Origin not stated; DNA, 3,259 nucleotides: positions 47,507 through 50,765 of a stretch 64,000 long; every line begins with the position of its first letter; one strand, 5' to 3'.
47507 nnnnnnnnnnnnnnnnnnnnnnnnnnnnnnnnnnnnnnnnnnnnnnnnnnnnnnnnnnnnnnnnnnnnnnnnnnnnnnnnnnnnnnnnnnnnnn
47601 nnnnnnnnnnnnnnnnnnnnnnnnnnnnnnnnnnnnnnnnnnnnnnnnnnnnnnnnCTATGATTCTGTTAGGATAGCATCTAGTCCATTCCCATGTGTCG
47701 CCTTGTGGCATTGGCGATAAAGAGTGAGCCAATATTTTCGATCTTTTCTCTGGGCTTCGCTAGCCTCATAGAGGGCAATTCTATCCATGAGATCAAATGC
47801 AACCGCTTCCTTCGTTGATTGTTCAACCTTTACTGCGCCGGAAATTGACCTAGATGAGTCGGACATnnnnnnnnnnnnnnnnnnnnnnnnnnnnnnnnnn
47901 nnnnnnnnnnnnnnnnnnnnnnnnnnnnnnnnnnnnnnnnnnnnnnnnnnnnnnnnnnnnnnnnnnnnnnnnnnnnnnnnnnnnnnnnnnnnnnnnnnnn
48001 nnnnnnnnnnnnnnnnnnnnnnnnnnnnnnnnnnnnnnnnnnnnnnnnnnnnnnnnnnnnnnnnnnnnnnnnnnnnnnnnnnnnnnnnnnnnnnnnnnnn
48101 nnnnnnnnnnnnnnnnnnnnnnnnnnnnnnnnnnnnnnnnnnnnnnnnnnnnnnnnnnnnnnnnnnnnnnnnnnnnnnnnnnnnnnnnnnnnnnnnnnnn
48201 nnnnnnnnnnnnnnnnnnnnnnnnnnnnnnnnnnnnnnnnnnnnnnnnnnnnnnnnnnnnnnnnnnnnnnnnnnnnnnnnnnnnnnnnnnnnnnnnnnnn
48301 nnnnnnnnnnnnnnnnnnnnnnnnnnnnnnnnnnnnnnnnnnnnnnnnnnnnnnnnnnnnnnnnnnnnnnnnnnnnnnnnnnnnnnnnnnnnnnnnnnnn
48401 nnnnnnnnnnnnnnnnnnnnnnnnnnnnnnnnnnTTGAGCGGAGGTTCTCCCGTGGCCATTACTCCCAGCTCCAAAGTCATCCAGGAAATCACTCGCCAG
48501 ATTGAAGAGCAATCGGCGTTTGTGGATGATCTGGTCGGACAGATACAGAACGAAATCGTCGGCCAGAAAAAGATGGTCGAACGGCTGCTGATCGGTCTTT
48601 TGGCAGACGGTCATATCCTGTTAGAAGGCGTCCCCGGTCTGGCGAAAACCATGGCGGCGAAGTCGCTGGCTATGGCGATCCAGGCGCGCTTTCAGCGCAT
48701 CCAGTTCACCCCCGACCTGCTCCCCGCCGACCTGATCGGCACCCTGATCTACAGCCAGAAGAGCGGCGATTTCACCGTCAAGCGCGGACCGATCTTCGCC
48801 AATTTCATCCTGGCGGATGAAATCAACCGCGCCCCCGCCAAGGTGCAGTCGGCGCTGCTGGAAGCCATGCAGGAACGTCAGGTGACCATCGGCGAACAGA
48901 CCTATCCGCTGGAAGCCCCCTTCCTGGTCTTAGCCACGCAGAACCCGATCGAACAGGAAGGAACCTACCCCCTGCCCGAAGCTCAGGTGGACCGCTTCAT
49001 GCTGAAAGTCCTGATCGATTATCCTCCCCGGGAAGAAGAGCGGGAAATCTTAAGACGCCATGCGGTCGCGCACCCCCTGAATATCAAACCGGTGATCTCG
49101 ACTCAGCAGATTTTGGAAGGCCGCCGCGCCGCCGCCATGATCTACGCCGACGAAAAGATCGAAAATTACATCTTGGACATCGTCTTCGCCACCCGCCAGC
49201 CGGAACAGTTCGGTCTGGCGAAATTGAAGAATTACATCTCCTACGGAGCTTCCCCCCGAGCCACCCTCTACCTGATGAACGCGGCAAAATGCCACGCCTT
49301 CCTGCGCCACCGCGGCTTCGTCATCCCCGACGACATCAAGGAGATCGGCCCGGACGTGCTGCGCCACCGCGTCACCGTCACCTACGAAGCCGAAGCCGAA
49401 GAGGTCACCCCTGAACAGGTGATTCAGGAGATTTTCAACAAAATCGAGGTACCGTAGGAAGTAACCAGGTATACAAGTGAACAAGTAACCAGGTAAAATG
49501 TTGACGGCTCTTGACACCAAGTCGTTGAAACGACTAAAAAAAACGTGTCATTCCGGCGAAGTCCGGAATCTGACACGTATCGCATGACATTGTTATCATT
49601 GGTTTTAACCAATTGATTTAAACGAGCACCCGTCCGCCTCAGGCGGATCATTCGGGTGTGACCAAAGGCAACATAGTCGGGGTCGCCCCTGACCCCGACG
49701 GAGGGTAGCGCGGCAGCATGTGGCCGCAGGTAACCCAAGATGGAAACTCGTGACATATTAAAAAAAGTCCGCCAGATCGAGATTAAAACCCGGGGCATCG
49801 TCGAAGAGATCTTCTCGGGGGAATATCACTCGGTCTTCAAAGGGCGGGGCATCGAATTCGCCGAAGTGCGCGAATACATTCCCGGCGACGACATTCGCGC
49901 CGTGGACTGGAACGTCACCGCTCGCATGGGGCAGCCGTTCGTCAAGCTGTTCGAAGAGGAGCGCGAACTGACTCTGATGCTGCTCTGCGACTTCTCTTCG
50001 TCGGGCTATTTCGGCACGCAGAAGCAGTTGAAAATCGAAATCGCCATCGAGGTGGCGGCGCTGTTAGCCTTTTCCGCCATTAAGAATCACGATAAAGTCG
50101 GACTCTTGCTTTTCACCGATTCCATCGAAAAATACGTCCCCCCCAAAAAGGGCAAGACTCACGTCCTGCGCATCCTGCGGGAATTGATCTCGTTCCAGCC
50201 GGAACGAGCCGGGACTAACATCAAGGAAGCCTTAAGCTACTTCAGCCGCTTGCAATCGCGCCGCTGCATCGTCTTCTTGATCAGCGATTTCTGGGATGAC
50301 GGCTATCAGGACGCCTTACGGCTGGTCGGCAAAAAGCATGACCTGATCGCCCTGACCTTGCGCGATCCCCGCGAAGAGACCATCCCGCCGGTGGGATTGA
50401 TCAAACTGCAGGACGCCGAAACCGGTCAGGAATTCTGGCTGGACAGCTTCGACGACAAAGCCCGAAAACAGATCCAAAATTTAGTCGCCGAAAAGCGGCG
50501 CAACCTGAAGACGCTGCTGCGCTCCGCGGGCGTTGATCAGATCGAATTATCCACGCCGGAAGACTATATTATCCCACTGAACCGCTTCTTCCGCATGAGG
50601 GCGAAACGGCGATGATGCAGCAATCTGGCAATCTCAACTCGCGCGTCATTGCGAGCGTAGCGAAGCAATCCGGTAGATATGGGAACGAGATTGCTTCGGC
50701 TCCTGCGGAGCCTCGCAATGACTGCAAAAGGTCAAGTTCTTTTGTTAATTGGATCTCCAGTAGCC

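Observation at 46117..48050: An AT-rich (about 40% GC) three-gene island of orphan proteins abuts an orphan T9SS CTD remnant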

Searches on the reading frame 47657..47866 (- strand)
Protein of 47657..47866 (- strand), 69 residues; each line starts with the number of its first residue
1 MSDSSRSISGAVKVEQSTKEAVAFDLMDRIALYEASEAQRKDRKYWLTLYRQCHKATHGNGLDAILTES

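Call 3: search_protein_families(library=pfam, proteins=[window:47657-47866:-], max_evalue=1)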
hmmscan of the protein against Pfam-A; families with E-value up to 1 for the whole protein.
window:47657-47866:- (69 aa): 1 family
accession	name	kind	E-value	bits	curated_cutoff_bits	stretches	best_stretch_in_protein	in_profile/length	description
PF22147.1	AcrIC5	-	0.057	14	27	1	22-60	12-51/53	Anti-CRISPR protein AcrIC5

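Call 4: search_protein_families(library=padloc, proteins=[window:47657-47866:-], max_evalue=1)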
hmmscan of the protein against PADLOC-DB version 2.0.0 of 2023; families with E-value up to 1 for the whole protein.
window:47657-47866:- (69 aa): 0 families

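Call 6: search_protein_families(library=phrogs, proteins=[window:47657-47866:-], max_evalue=1)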
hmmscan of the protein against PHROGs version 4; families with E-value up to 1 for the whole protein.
window:47657-47866:- (69 aa): 1 family
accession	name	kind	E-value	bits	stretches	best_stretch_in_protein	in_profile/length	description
phrog_9711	-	unknown function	0.14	13.1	1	16-55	16-50/78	-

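Call 7: search_protein_families(library=ncbifam, proteins=[window:47657-47866:-], max_evalue=1)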
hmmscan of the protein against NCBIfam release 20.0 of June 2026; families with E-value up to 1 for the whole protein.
window:47657-47866:- (69 aa): 0 families

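Call 64: find_related_loci(query=window:47657-47866:-, collection=viral_contigs, flank=8000)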
Query window:47657-47866:- (69 aa) in viral_contigs; peptide patterns used: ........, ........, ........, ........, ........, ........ (x = any residue, [..] = any of these).
31 stretches matched a pattern, but none encodes a relative of the query by tblastn (E <= 1e-3).

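Call 76: find_homologous_proteins(query=window:47657-47866:-, max_evalue=0.01)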
Query window:47657-47866:- (69 aa): 4 proteins with E <= 0.01 among 4 candidates.
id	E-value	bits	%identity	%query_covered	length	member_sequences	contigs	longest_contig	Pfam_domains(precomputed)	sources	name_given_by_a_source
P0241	2.1e-37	143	100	100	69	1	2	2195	-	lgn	-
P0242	3.6e-17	79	62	99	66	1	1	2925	-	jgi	-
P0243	6.0e-15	72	56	99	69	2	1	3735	-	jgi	jgi:hypothetical protein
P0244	1.1e-11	62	47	99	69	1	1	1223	-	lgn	-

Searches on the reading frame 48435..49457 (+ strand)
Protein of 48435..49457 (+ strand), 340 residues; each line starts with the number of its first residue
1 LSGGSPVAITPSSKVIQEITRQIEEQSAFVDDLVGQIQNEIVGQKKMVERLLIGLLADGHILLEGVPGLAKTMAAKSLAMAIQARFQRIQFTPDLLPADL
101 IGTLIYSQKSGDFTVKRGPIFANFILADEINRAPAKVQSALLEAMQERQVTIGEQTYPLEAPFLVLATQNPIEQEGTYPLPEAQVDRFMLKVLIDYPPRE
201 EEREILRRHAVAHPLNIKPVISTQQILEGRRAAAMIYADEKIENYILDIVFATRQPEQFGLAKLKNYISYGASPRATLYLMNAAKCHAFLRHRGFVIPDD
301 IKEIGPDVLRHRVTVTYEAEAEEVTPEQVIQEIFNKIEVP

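Call 60: find_related_loci(query=window:48435-49457:+, collection=metagenome_contigs, flank=10000)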
Query window:48435-49457:+ (340 aa) in metagenome_contigs; peptide patterns used: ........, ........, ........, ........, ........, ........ (x = any residue, [..] = any of these).
600 stretches matched a pattern (row limit reached: there are more); 600 encode a relative of the query (tblastn E <= 1e-3); the best 80 are kept; 80 distinct loci.
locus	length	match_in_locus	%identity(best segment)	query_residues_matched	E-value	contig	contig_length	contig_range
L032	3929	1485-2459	67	16-340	7e-151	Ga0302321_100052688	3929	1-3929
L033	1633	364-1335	67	16-340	7e-159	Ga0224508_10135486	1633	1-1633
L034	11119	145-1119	66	16-340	1e-145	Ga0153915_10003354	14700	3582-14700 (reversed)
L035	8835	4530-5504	66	16-340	5e-145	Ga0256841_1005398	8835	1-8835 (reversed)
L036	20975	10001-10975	67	16-340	4e-144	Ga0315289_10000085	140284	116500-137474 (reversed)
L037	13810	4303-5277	66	16-340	3e-144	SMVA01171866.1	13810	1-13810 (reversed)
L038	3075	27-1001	64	16-340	8e-150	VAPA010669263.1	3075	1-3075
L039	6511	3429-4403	65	16-340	3e-143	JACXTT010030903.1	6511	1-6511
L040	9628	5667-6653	64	12-340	1e-142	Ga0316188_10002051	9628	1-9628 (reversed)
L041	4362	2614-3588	65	16-340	8e-145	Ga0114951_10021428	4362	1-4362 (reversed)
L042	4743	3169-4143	65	16-340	3e-143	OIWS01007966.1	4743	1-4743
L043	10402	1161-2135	63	16-340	3e-141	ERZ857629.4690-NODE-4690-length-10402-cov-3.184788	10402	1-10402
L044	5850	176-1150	63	16-340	2e-141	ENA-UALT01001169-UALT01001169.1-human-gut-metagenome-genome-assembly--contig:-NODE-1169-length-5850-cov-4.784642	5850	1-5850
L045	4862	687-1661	66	16-340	2e-142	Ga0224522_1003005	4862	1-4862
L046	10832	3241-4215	62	16-340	4e-140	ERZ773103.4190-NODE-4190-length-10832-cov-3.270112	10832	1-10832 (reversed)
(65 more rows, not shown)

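Call 103: search_protein_families(library=padloc, alignment_id=A7, max_evalue=0.00001)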
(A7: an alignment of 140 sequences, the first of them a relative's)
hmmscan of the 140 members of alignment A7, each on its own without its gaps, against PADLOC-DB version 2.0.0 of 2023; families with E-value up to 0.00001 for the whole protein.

A. member 1, L102:77-1033:+ (318 aa): 0 families

B. families by the number of members that match (of 140 scanned): 113 families (the first 25 are shown)
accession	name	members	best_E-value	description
PDLC03802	RTasHel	1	1.3e-115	DRT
PDLC03596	REase_MTase_IIG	1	1.4e-115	Type IIG restriction enzyme-methyltransferase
PDLC00114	GajB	1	1.2e-107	UrvD helicase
PDLC00132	GajB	1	9.7e-105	UrvD helicase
PDLC03601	REase_MTase_IIG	1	2.7e-91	Type IIG restriction enzyme-methyltransferase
PDLC03612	REase_MTase_IIG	1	1.8e-89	Type IIG restriction enzyme-methyltransferase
PDLC00117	GajB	1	5.1e-77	UrvD helicase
PDLC02991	DarT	1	9.2e-70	-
PDLC00103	GajB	1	2.9e-61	UrvD helicase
PDLC03609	REase_MTase_IIG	1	2.2e-60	Type IIG restriction enzyme-methyltransferase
PDLC00107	GajB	1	6e-56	UrvD helicase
PDLC00127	GajB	1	2.3e-55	UrvD helicase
PDLC00121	GajB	1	2.4e-55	UrvD helicase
PDLC00119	GajB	1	1.6e-49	UrvD helicase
PDLC00123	GajB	1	3.8e-49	UrvD helicase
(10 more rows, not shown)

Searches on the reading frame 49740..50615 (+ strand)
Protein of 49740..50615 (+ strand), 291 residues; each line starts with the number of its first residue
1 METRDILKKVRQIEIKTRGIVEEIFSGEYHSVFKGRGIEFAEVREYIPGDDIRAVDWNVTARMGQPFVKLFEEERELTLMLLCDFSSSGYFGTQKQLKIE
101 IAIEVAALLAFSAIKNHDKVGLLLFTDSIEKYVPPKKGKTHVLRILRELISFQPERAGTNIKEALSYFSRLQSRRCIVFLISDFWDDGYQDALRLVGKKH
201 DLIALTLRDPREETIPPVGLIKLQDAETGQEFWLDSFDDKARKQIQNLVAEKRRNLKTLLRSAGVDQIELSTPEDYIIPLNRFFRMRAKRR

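Call 29: find_encoding_contigs(protein=window:49740-50615:+, flank=10000, max_places=10)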
Protein window:49740-50615:+ (291 aa): 2 contigs read that carry it; 2 places shown.
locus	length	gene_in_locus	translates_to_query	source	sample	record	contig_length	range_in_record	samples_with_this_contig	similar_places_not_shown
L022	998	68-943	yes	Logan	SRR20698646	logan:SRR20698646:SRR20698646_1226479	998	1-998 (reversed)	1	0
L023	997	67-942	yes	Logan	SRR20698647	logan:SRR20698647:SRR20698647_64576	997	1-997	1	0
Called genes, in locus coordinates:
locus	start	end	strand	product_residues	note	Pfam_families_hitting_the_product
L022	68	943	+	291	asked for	PF01882:DUF58, PF13519:VWA_2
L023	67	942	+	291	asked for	PF01882:DUF58, PF13519:VWA_2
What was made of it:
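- On Horizontally acquired genomic island: An exact-protein look-up returned only about 1-kb contigs from the same population (call 29).
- Tried and rejected: Exact DUF58 look-up (call 29).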
